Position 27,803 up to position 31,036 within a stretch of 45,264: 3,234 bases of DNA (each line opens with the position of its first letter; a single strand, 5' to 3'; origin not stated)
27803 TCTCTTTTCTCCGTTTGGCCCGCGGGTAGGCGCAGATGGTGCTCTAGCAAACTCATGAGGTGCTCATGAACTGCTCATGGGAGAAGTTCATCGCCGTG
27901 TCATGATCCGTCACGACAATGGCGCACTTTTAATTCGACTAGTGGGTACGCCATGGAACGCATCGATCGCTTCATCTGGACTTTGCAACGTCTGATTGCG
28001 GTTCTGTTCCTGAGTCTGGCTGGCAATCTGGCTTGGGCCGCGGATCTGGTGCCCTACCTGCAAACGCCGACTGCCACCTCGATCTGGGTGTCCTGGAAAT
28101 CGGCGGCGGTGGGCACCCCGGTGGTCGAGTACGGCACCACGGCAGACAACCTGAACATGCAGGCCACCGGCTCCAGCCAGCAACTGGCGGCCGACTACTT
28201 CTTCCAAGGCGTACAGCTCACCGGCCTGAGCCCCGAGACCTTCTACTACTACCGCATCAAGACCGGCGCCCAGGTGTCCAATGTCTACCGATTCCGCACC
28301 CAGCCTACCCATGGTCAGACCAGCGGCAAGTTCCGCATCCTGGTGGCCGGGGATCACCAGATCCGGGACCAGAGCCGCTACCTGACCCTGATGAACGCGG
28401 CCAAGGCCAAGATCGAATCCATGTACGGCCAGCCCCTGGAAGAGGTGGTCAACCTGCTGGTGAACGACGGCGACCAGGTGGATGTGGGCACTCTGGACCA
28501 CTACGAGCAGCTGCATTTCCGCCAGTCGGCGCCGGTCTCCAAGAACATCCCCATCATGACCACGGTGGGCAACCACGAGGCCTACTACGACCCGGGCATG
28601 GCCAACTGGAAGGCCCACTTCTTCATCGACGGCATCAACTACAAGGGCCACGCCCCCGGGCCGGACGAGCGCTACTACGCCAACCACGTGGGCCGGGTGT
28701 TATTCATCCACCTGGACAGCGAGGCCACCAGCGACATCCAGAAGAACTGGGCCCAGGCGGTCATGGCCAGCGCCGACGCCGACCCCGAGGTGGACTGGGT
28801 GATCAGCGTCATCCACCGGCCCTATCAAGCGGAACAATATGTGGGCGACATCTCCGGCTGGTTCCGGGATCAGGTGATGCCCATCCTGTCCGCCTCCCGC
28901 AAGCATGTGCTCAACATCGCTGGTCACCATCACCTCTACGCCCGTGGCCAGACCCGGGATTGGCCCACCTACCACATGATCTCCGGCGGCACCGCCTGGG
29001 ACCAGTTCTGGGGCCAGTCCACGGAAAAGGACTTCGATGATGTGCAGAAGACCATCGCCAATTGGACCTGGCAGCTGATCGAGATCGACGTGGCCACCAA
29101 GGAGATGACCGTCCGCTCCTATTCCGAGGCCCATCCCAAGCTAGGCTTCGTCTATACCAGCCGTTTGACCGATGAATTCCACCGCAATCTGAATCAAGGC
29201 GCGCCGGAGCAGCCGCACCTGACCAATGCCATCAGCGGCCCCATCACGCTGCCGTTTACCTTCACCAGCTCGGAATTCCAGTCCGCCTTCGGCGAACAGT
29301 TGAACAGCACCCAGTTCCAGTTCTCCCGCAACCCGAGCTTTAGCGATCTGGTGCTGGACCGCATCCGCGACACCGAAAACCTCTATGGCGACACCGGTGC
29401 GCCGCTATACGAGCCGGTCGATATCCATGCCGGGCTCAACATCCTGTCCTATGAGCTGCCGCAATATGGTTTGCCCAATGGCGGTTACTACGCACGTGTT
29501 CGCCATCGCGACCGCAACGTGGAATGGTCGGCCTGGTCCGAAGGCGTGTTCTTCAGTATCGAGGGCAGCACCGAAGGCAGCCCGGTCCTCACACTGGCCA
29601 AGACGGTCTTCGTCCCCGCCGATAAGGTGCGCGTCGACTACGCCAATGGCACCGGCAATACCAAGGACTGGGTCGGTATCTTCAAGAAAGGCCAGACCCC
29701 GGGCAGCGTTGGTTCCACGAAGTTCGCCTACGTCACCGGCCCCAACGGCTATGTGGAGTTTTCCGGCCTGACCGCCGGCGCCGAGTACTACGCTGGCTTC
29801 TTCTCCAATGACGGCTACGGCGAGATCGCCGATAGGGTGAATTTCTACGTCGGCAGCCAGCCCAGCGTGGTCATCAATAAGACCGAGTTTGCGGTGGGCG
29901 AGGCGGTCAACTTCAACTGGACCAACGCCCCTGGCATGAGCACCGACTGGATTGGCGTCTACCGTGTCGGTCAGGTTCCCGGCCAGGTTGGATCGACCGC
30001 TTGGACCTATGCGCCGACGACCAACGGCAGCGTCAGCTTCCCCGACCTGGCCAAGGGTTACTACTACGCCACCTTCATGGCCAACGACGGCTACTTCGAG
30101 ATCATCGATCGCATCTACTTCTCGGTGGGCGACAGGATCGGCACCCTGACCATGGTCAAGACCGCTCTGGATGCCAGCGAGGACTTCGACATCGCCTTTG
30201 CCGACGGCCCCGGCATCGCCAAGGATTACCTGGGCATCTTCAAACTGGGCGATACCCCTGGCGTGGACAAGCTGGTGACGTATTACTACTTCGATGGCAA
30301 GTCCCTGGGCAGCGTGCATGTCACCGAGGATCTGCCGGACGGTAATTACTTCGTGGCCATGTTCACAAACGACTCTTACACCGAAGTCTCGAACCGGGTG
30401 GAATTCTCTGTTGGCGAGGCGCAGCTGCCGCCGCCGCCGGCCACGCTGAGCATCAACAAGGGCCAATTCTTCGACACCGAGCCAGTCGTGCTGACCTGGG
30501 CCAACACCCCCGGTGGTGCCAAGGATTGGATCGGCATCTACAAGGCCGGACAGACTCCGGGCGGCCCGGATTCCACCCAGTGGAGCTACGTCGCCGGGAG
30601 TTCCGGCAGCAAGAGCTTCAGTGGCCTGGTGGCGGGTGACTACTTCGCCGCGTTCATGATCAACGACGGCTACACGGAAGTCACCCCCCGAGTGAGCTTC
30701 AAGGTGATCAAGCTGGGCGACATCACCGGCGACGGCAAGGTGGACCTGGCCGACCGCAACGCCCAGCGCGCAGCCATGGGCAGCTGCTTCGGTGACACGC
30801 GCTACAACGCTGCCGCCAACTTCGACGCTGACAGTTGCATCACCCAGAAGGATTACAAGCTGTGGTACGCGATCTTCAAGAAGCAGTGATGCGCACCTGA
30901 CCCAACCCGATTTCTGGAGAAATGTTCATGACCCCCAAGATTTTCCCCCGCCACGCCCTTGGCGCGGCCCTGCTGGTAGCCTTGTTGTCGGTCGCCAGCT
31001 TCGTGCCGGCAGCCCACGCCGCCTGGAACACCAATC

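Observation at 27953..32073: Dockerin-bearing secreted phosphoesterase next to a PEP-CTERM-anchored cohesin-like protein: a candidate exosortase-dependent cohesin-dockerin surface-display pair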

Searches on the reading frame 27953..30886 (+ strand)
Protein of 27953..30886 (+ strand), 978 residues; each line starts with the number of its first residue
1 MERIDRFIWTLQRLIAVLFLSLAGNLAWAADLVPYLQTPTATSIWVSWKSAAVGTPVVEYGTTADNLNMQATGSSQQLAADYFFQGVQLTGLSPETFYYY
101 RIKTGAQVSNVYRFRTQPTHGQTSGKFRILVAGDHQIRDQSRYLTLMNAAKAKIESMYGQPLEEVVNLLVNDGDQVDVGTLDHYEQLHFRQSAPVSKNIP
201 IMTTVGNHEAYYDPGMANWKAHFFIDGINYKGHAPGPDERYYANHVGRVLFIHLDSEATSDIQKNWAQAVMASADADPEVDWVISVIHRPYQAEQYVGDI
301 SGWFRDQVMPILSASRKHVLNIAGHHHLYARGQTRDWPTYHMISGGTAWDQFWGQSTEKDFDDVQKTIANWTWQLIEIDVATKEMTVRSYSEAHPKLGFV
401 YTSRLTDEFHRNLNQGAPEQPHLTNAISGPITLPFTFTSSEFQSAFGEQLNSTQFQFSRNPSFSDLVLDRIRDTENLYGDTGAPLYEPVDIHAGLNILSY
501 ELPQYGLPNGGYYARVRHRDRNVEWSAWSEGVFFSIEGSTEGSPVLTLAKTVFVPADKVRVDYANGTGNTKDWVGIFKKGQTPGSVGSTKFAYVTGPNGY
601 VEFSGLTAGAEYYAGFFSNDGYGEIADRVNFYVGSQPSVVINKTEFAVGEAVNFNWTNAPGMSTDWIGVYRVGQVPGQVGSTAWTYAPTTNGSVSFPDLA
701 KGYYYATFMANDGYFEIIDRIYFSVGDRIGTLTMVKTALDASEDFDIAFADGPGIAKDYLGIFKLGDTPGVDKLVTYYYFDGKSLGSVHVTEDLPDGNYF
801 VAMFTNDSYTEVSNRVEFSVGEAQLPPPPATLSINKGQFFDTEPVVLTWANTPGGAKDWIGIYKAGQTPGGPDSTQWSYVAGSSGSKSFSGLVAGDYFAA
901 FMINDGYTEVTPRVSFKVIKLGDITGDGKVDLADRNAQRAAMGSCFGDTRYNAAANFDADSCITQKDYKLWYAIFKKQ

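Call 3: search_protein_families(library=pfam, proteins=[window:27953-30886:+], max_evalue=1)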
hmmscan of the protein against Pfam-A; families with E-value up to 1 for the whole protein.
window:27953-30886:+ (978 aa): 9 families
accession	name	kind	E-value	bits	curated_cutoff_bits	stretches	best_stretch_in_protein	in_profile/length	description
PF16656.11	Pur_ac_phosph_N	-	1.4e-14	54.8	30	1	37-116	9-93/93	Purple acid Phosphatase, N-terminal domain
PF00149.33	Metallophos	-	1.6e-09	38.9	21.5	1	127-328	1-190/191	Calcineurin-like phosphoesterase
PF17751.7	SKICH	-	6.8e-07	30.2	23.4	0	567-581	27-41/103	SKICH domain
PF16655.11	PhoD_N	-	2.5e-05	25.2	30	1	57-116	31-90/90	PhoD-like phosphatase, N-terminal domain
PF00041.27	fn3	-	0.0013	19.3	25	1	39-104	11-68/84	Fibronectin type III domain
PF17802.7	SpaA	-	0.012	16.2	23.1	0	682-726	32-77/91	Prealbumin-like fold domain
PF16843.10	Get5_bdg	-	0.012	15.5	25.3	1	141-170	7-36/53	Binding domain to Get4 on Get5, Golgi to ER traffic protein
PF09187.15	RdDM_RDM1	-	0.13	12.7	25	1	152-187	35-70/119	RNA-directed DNA methylation 1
PF17210.9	SdrD_B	-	0.29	11.8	29.7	0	681-714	37-70/112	SdrD B-like domain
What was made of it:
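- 27953..30889 (+): Gene 1: secreted multidomain metallophosphoesterase of 978 aa that ends in a dockerin. Pfam Pur_ac_phosph_N and Metallophos above cut-off (call 3).
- On Purple acid phosphatase / calcineurin-like metallophosphoesterase: 54.8 and 38.9 bits against cut-offs of 30 and 21.5 (call 3).
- Checked: It carries Pur_ac_phosph_N (E 1.4e-14) and Metallophos (E 1.6e-9), both above their cut-offs (call 3).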

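Call 4: search_protein_families(library=ncbifam, proteins=[window:27953-30886:+], max_evalue=1)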
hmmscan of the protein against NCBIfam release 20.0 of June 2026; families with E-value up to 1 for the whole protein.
window:27953-30886:+ (978 aa): 1 family
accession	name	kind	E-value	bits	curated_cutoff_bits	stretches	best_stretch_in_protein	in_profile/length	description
NF058638.1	AlkPhosPhoDBac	equivalog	0.001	17.4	1000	1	87-132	126-171/574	alkaline phosphatase PhoD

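Call 85: search_solved_structures(query=window:27953-30886:+, max_evalue=0.001)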
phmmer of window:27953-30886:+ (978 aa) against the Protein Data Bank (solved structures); distinct sequences matched with E-value up to 0.001: 2.
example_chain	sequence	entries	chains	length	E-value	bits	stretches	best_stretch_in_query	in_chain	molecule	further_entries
6git_A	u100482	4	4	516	8.8e-07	30.5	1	28-296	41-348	Purple acid phosphatase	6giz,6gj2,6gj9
6gja_A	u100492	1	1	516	1.4e-06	29.9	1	28-296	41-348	Purple acid phosphatase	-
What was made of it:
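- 27953..30889 (+): Nearest solved structure is the purple acid phosphatase 6git, E 8.8e-7 (call 85).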

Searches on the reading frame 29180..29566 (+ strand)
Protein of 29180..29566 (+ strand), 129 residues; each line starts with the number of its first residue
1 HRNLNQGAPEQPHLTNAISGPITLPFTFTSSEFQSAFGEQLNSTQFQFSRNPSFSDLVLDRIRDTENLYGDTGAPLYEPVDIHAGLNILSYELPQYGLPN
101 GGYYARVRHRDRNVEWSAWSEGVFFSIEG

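Call 5: search_protein_families(library=pfam, proteins=[window:29180-29566:+], max_evalue=10)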
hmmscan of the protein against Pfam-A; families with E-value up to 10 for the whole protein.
seq(129 aa): 1 family
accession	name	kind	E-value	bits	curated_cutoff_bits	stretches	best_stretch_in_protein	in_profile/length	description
PF25788.1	Ig_Rha78A_N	-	0.15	12.8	27.4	1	102-126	76-100/105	Rha78A-like, N-terminal immunoglobulin domain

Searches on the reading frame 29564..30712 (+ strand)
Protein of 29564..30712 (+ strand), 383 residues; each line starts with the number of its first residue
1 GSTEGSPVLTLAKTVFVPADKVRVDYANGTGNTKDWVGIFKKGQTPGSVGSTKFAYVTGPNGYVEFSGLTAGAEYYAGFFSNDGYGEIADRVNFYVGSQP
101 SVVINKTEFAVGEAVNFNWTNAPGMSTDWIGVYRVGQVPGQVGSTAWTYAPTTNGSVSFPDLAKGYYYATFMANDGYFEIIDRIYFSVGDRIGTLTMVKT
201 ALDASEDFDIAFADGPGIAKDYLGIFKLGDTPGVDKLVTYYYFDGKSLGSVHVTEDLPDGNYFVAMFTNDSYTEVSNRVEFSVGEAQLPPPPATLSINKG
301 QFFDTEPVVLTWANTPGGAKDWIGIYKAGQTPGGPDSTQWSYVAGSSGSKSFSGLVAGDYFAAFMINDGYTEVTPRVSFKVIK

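Call 5: search_protein_families(library=pfam, proteins=[window:29564-30712:+], max_evalue=10)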
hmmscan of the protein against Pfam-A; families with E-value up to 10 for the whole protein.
seq(383 aa): 5 families
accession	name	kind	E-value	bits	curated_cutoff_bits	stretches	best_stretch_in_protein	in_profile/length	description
PF17751.7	SKICH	-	2.6e-08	34.7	23.4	3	30-44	27-41/103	SKICH domain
PF16562.11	HECW_N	-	0.001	19.6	26.7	1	102-137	17-55/120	N-terminal domain of E3 ubiquitin-protein ligase HECW1 and 2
PF17802.7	SpaA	-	0.0028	18.2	23.1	2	145-189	32-77/91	Prealbumin-like fold domain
PF17210.9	SdrD_B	-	0.0095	16.6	29.7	2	143-178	36-71/112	SdrD B-like domain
PF17808.7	fn3_PAP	-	0.017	15.7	33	0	20-45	16-41/118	Fn3-like domain from Purple Acid Phosphatase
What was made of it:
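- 29564..30706 (+): Four SKICH-like beta-sandwich repeats (residues 538-918), each with a DW[IV]G[IV][FY]/DYLGIF motif and an ND[GS]Y motif. Pfam SKICH 34.7 bits against a cut-off of 23.4 (call 5).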

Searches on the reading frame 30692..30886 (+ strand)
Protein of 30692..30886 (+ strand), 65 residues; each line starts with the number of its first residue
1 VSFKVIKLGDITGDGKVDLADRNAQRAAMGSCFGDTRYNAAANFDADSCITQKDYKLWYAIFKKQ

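Call 5: search_protein_families(library=pfam, proteins=[window:30707-30886:+], max_evalue=10)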
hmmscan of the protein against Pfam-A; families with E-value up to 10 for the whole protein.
seq(60 aa): 2 families
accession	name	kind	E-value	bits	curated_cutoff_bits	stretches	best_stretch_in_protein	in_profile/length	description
PF00404.24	Dockerin_1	-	0.016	15.8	22.9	1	3-51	1-50/57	Dockerin type I domain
PF01839.29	FG-GAP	-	0.18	12.2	22.1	1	4-15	8-19/37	FG-GAP repeat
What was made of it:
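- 30707..30886 (+): C-terminal dockerin module (residues 919-978): two Ca-loop/helix segments and a conserved Cys pair. Dockerin_1 at 15.8 bits, below cut-off (call 5).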

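Call 21: find_homologous_proteins(query=window:30692-30886:+, max_evalue=0.01)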
Query seq(65 aa) (65 aa): 2 proteins with E <= 0.01 among 2 candidates.
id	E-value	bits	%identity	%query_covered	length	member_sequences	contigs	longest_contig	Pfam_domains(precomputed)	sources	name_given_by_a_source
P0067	6.8e-27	110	77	100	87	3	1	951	-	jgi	jgi:hypothetical protein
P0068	2.0e-21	93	67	94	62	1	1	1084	-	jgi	jgi:hypothetical protein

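Call 41: search_solved_structures(query=A2, max_evalue=10, show_alignments=2)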
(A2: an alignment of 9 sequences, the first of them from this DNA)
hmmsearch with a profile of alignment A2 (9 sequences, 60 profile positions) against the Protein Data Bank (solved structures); distinct sequences matched with E-value up to 10: 36.
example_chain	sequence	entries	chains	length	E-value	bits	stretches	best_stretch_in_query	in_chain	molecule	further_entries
2y3n_B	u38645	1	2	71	0.00019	24.7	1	3-49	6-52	CELLULOSOMAL FAMILY-48 PROCESSIVE GLYCOSIDE HYDROLASE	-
5nrk_B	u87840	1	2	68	0.0004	23.7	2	2-22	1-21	DocCel5: Type I dockerin repeat domain from A. cellulolyticus family 5 endoglucanase WP_01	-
5lxv_B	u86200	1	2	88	0.00052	23.3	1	4-49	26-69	Carbohydrate-binding protein WP_009985128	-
5nrm_B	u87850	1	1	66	0.00054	23.2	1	1-22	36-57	DocCel5: Type I dockerin repeat domain from A. cellulolyticus family 5 endoglucanase WP_01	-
2k7c_A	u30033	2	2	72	0.031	17.6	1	2-16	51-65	Calcium-binding protein 1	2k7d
8zvk_A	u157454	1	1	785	0.041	17.2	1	3-21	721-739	AaBgIC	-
2jnx_A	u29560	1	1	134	0.061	16.7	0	3-23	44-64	Calcium binding protein 2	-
4fl4_A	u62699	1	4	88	0.077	16.4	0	3-19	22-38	Glycoside hydrolase family 9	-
8x39_A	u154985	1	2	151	0.08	16.3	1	1-44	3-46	Serine protease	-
8x3a_A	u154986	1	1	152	0.082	16.3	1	1-44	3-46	Serine protease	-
2mte_A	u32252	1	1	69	0.14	15.5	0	3-19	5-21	Cellulose 1,4-beta-cellobiosidase (reducing end) CelS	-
1daq_A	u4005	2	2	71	0.15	15.4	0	3-19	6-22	ENDOGLUCANASE SS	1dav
2jnk_A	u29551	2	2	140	0.17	15.3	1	3-27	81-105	Hyalurononglucosaminidase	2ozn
4dh2_B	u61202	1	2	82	0.2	15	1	3-20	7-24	Dockerin type 1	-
2ccl_B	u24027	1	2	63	0.34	14.3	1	1-22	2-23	ENDO-1,4-BETA-XYLANASE Y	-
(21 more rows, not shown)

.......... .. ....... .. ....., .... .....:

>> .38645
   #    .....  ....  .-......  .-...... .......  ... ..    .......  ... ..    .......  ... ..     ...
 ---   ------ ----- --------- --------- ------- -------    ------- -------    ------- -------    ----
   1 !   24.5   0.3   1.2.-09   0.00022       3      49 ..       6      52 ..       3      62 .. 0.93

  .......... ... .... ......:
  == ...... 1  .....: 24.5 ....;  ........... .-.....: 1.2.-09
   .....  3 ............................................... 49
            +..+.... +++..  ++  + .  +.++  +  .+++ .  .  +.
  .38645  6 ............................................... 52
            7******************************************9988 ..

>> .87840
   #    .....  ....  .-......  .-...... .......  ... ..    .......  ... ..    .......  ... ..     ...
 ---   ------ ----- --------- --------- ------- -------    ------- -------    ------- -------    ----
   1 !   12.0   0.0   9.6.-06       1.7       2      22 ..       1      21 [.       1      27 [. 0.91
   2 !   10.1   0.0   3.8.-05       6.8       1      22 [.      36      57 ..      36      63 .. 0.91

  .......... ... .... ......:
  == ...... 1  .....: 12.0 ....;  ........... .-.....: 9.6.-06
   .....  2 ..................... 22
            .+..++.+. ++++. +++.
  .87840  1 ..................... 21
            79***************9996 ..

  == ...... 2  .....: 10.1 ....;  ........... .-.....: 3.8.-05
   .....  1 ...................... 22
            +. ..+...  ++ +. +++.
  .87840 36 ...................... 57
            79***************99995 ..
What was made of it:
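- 30707..30886 (+): Profile against PDB puts dockerins on top (call 41).
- On Dockerin (Pfam PF00404 Dockerin_1): The profile aligns across both repeats of the 2y3n_B dockerin (call 41).
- A profile of 9 orthologous tails has dockerins as its four best PDB matches, E 1.9e-4 to 5e-4 (call 41).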
